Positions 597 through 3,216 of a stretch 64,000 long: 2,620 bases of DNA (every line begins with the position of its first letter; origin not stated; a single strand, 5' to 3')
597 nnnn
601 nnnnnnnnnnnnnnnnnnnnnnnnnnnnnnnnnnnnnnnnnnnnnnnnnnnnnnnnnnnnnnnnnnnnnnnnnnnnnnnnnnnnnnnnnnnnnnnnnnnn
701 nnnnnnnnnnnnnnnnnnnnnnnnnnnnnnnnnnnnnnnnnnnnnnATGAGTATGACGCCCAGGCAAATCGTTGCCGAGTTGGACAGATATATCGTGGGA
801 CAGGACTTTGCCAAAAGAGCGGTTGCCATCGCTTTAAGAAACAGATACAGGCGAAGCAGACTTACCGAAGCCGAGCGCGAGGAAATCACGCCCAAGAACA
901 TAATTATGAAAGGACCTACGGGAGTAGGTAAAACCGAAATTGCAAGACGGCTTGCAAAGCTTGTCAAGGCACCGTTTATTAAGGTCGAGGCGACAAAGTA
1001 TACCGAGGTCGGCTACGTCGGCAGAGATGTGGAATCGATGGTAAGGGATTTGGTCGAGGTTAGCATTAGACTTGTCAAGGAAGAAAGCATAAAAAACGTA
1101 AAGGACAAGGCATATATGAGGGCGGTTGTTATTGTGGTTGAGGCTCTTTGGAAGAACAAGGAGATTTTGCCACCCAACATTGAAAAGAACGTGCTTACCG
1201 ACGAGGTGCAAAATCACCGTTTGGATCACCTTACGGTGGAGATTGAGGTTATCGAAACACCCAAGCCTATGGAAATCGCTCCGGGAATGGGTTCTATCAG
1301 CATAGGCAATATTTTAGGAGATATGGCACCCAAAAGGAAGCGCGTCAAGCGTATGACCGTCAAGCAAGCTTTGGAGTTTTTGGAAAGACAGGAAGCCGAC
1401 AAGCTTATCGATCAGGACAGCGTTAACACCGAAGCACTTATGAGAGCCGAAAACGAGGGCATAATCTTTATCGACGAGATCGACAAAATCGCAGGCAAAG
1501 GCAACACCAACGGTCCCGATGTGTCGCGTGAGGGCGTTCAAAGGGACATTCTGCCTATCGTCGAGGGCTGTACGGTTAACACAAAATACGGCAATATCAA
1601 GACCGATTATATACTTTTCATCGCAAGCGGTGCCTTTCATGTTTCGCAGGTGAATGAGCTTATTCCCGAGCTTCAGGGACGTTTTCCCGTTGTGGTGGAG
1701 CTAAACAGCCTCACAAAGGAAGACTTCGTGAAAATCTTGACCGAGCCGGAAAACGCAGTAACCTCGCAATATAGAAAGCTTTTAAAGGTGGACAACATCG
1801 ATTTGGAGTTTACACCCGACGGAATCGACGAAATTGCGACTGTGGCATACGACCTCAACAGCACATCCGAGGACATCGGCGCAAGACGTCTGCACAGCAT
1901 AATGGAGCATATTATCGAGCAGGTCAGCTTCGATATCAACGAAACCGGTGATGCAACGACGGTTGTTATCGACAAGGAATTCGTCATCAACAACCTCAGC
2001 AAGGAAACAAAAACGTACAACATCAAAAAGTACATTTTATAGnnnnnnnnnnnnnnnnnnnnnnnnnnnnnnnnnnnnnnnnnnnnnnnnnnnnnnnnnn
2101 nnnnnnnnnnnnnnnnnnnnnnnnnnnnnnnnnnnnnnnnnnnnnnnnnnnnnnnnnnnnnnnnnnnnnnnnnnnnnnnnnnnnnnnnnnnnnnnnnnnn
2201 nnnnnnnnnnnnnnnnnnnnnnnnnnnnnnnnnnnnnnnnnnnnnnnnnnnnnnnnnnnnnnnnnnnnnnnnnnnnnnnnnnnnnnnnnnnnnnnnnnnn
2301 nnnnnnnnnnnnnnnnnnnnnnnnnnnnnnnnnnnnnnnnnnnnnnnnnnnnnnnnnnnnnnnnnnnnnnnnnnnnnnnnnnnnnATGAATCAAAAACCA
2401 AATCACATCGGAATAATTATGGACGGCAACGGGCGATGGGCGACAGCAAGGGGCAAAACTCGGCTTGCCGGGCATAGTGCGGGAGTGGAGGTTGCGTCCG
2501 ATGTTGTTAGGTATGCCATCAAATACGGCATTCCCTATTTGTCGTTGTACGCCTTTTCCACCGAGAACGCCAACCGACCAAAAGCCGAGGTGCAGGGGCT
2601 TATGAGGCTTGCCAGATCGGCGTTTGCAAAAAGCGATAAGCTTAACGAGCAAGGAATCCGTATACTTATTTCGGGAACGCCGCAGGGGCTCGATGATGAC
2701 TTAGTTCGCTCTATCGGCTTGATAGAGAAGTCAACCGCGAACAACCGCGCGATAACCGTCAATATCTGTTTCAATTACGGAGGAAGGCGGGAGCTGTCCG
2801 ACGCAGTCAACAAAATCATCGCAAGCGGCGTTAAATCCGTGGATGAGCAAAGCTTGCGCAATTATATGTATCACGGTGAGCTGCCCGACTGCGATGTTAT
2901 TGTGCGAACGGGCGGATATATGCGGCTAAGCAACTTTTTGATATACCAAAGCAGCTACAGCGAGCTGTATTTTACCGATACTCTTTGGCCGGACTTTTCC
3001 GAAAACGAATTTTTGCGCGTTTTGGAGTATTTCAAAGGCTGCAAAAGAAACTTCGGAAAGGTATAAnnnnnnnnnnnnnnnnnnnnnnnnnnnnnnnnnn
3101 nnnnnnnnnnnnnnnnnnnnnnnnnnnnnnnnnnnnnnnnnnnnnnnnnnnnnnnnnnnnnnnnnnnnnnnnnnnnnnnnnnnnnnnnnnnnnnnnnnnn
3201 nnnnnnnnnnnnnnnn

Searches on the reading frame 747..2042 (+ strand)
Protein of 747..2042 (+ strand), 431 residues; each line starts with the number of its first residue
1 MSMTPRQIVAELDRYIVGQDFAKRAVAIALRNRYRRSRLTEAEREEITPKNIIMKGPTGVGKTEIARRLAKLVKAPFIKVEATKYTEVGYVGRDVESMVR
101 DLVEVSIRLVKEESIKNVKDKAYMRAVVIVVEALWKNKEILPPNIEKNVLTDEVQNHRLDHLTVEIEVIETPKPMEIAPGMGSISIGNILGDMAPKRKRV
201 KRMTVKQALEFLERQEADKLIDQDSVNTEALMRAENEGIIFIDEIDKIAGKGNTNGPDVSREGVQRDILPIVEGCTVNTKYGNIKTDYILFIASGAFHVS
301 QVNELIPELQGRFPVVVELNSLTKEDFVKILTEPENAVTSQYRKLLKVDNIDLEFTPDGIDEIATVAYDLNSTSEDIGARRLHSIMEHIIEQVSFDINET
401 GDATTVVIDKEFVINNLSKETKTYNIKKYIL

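Call 28: search_protein_families(library=pfam, proteins=[window:747-2042:+])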
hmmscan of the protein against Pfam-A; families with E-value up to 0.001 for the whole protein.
window:747-2042:+ (431 aa): 7 families
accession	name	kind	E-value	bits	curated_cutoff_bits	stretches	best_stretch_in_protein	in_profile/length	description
PF07724.20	AAA_2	-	8.2e-33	114.2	27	2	198-315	29-165/166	AAA domain (Cdc48 subfamily)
PF00004.35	AAA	-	3.7e-14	53.7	21.2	2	221-319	39-129/131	ATPase family associated with various cellular activities (AAA)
PF07728.20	AAA_5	-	9.7e-08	32.6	22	1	51-88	1-39/139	AAA domain (dynein-related subfamily)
PF10431.15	ClpB_D2-small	-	1.1e-05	25.8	21.9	1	322-392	1-62/81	C-terminal, D2-small domain, of ClpB protein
PF13401.12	AAA_22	-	3.4e-05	24.6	27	0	50-129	6-88/130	AAA domain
PF00493.29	MCM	-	0.00011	21.8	23.3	0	7-81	17-90/224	MCM P-loop domain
PF00158.32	Sigma54_activat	-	0.00063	19.9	20.2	0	39-85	12-61/168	Sigma-54 interaction domain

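Call 43: find_homologous_proteins(query=window:747-2042:+, max_evalue=1e-50)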
Query window:747-2042:+ (431 aa): 8000 proteins with E <= 1e-50 among 8000 candidates; the best 120 are listed.
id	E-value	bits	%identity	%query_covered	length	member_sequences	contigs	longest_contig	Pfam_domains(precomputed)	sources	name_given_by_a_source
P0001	3.1e-272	921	100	100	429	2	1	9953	PF07724.21,PF00004.36,PF07728.21,PF10431.16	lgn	-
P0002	1.3e-201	688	74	100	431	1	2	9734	PF07724.21,PF00493.30,PF00004.36,PF05496.19,PF07728.21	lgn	-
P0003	7.4e-200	682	73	100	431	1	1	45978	PF07724.21,PF00493.30,PF00004.36,PF13401.13,PF07728.21,PF10431.16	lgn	-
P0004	9.8e-200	682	74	100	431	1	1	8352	PF07724.21,PF00493.30,PF00004.36,PF13401.13,PF07728.21,PF10431.16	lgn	-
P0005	1.0e-199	682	73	100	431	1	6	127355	PF07724.21,PF00493.30,PF00004.36,PF13401.13,PF07728.21,PF10431.16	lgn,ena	-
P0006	1.0e-199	682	74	100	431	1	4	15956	PF07724.21,PF00493.30,PF00004.36,PF13401.13,PF07728.21,PF10431.16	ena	-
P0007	1.3e-199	682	73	100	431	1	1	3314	PF07724.21,PF00493.30,PF00004.36,PF13401.13,PF07728.21,PF10431.16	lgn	-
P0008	1.4e-199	681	73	100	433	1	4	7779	PF07724.21,PF00493.30,PF00004.36,PF13401.13,PF07728.21,PF10431.16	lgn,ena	-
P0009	1.5e-199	681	73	100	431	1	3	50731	PF07724.21,PF00493.30,PF00004.36,PF13401.13,PF07728.21,PF10431.16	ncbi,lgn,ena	-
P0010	1.6e-199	681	73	100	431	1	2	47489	PF07724.21,PF00493.30,PF00004.36,PF13401.13,PF07728.21,PF10431.16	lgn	-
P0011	2.0e-199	681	73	100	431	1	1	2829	PF07724.21,PF00493.30,PF00004.36,PF13401.13,PF07728.21,PF10431.16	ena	-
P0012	2.1e-199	681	73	100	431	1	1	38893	PF07724.21,PF00493.30,PF00004.36,PF13401.13,PF07728.21,PF10431.16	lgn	-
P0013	2.2e-199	681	73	100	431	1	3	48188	PF07724.21,PF00493.30,PF00004.36,PF13401.13,PF07728.21,PF10431.16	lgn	-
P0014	2.5e-199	681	74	100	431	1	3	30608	PF07724.21,PF00004.36,PF07728.21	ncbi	ncbi:MAG: ATP-dependent protease ATPase subunit HslU [Clostridia bacterium]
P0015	3.7e-199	680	73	100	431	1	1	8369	PF07724.21,PF00493.30,PF00004.36,PF13401.13,PF07728.21,PF10431.16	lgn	-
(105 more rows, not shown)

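Call 44: find_encoding_contigs(protein=P0001, flank=10000, max_places=4)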
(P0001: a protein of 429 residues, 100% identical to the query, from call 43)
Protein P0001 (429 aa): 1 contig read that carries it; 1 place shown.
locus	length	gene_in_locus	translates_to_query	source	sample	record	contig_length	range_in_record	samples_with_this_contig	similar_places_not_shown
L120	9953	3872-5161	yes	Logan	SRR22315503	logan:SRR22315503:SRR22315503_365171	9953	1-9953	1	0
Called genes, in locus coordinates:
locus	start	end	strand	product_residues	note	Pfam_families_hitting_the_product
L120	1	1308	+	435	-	?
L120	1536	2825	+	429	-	PF00890:FAD_binding_2 (weak), PF01134:GIDA, PF01266:DAO (weak), PF13450:NAD_binding_8 (weak)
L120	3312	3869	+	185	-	PF00227:Proteasome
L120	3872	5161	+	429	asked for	PF07728:AAA_5 (faint), PF07724:AAA_2, PF00004:AAA (weak), PF10431:ClpB_D2-small (faint)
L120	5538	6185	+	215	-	PF01255:Prenyltransf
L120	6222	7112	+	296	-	PF01148:CTP_transf_1, PF01864:CarS-like (weak)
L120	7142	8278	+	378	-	PF02670:DXP_reductoisom, PF08436:DXP_redisom_C, PF13288:DXPR_C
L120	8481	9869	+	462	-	PF02163:Peptidase_M50, PF13180:PDZ_2 (weak)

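Call 45: find_encoding_contigs(protein=P0005, flank=10000, max_places=3)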
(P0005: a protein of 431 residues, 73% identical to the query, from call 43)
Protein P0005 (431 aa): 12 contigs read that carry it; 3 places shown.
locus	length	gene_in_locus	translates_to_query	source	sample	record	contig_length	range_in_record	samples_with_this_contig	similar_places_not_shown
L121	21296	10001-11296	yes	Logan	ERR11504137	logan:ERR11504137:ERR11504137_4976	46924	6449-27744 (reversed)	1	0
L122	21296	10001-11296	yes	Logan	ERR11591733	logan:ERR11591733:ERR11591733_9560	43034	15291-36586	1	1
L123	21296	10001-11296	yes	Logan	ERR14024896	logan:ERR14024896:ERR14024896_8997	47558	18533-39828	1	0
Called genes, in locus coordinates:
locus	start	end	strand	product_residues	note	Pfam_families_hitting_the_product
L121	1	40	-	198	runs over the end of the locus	PF07963:N_methyl (weak)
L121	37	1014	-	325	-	-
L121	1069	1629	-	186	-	PF07963:N_methyl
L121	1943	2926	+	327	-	PF00089:Trypsin, PF13365:Trypsin_2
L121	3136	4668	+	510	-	PF13541:ChlI, PF00493:MCM (faint), PF01078:Mg_chelatase, PF07728:AAA_5, PF13335:Mg_chelatase_C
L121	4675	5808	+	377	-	PF02481:DNA_processg_A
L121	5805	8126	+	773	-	PF01751:Toprim, PF01131:Topoisom_bac, PF01396:Zn_ribbon_Top1, PF13408:Zn_ribbon_recom (faint), PF13368:Toprim_C_rpt (faint), PF01396:Zn_ribbon_Top1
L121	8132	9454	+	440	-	PF00890:FAD_binding_2 (faint), PF01134:GIDA, PF07992:Pyr_redox_2 (faint), PF13450:NAD_binding_8 (weak)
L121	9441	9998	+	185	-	PF00227:Proteasome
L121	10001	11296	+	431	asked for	PF00493:MCM (faint), PF07728:AAA_5 (faint), PF13401:AAA_22 (faint), PF07724:AAA_2, PF00004:AAA (weak), PF10431:ClpB_D2-small (faint)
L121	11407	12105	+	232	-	PF01255:Prenyltransf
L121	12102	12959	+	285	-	PF01148:CTP_transf_1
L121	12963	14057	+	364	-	PF02670:DXP_reductoisom, PF08436:DXP_redisom_C, PF13288:DXPR_C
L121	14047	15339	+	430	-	PF02163:Peptidase_M50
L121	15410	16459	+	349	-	PF04551:GcpE, PF26540:GcpE_C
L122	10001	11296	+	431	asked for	PF00493:MCM (faint), PF07728:AAA_5 (faint), PF13401:AAA_22 (faint), PF07724:AAA_2, PF00004:AAA (weak), PF10431:ClpB_D2-small (faint)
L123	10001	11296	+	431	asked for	PF00493:MCM (faint), PF07728:AAA_5 (faint), PF13401:AAA_22 (faint), PF07724:AAA_2, PF00004:AAA (weak), PF10431:ClpB_D2-small (faint)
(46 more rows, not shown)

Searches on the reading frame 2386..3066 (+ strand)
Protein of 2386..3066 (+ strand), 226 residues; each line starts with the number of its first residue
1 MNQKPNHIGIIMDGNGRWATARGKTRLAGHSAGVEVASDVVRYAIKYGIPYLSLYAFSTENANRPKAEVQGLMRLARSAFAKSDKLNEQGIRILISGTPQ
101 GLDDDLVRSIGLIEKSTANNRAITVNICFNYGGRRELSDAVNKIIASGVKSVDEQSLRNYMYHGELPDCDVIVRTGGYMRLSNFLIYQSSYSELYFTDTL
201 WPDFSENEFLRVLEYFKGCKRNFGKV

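Call 13: find_encoding_contigs(protein=window:2386-3066:+, flank=10000, max_places=6)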
Protein window:2386-3066:+ (226 aa): no gene with exactly this product is on record in the collection.

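Call 28: search_protein_families(library=pfam, proteins=[window:2386-3066:+])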
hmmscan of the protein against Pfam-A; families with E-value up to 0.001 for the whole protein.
window:2386-3066:+ (226 aa): 1 family
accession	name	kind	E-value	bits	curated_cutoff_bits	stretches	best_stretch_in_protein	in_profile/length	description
PF01255.24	Prenyltransf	-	5.2e-74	248.9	27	1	11-224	1-219/219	Putative undecaprenyl diphosphate synthase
